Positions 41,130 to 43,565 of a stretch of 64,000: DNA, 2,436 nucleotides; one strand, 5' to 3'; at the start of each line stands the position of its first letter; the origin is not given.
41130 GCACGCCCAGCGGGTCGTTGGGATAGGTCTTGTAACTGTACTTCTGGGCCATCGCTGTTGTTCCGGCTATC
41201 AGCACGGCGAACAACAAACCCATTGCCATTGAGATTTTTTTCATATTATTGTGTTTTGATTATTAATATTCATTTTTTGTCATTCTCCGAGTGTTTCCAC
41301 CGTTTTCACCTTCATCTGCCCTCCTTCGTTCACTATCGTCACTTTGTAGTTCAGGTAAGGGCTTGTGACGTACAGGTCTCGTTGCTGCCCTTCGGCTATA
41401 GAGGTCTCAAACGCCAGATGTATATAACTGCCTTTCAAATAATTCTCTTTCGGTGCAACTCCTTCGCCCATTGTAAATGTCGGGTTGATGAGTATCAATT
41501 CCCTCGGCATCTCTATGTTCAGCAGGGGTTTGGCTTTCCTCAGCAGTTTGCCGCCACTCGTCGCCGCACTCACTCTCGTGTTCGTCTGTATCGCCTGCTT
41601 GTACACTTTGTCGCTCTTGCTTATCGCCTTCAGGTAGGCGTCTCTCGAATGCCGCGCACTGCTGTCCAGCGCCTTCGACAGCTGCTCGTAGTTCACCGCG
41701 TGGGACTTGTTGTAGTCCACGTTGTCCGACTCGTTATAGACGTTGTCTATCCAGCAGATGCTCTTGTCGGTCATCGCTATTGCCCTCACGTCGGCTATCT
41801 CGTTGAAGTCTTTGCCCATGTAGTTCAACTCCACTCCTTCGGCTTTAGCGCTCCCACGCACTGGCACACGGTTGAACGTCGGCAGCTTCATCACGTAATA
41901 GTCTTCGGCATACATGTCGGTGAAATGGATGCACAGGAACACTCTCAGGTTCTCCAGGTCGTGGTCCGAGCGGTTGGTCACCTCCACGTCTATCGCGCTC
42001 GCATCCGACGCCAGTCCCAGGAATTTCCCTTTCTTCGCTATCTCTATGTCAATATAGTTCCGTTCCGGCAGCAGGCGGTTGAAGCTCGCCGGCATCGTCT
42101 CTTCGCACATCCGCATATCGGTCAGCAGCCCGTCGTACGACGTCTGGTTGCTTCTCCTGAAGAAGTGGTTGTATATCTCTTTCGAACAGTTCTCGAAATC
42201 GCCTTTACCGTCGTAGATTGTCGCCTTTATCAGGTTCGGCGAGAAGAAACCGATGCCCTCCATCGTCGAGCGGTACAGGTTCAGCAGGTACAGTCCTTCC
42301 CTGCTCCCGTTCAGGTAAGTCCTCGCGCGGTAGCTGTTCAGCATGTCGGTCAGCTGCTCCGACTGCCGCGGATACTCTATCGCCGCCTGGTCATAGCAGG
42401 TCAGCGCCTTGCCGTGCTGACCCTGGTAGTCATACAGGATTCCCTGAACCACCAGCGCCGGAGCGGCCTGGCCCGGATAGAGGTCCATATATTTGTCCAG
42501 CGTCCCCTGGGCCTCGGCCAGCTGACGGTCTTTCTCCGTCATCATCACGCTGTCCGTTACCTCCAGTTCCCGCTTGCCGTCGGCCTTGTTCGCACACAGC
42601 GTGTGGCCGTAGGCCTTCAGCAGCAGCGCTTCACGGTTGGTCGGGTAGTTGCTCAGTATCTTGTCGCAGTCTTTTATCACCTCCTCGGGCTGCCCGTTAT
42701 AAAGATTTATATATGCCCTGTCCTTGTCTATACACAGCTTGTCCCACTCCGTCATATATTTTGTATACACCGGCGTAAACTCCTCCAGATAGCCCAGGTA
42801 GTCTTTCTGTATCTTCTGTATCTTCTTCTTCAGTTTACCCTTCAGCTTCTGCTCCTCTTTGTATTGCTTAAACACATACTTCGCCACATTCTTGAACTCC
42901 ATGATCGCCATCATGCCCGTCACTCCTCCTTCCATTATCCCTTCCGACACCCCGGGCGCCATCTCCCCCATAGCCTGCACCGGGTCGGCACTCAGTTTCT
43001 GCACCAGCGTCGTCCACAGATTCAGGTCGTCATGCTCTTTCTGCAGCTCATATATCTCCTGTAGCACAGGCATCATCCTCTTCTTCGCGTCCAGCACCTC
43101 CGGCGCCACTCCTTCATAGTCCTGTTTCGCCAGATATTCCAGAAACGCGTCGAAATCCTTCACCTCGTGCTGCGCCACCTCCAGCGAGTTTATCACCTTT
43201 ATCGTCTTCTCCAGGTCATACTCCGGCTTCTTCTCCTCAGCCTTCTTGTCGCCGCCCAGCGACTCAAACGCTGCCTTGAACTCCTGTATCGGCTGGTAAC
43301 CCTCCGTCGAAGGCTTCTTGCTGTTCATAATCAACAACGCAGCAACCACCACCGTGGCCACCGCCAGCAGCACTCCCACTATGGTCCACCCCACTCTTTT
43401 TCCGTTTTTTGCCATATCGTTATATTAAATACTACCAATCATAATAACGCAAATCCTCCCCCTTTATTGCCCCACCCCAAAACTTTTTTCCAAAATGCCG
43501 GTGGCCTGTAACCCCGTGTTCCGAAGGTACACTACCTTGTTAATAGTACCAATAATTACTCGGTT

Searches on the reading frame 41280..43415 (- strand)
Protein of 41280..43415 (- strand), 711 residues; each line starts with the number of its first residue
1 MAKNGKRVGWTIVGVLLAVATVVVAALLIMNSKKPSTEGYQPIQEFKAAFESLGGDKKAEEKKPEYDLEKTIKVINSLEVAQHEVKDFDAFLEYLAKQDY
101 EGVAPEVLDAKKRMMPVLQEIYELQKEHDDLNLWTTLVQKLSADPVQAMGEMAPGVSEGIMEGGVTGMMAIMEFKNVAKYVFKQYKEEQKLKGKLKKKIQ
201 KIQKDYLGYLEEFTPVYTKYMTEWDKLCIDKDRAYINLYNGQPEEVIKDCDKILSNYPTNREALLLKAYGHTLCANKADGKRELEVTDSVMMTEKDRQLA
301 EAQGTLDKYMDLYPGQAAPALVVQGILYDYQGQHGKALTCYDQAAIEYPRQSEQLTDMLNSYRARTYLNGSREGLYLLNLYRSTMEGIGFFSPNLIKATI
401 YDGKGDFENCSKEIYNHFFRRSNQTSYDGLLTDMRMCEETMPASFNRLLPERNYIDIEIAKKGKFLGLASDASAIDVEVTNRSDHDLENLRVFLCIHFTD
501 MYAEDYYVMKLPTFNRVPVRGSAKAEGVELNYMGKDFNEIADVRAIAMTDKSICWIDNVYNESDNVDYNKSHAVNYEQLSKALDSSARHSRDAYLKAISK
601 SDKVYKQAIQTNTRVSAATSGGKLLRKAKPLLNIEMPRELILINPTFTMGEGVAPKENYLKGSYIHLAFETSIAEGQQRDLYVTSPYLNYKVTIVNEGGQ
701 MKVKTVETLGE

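Call 80: search_protein_families(library=ncbifam, proteins=[window:41280-43415:-], max_evalue=0.01)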
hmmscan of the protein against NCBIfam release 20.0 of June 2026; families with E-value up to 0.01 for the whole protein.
window:41280-43415:- (711 aa): 1 family
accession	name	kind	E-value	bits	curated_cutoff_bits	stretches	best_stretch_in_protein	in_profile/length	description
TIGR02917.1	PEP_TPR_lipo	equivalog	1.3e-05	23.4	312.2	0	233-268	165-200/899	XrtA/PEP-CTERM system TPR-repeat protein PrsT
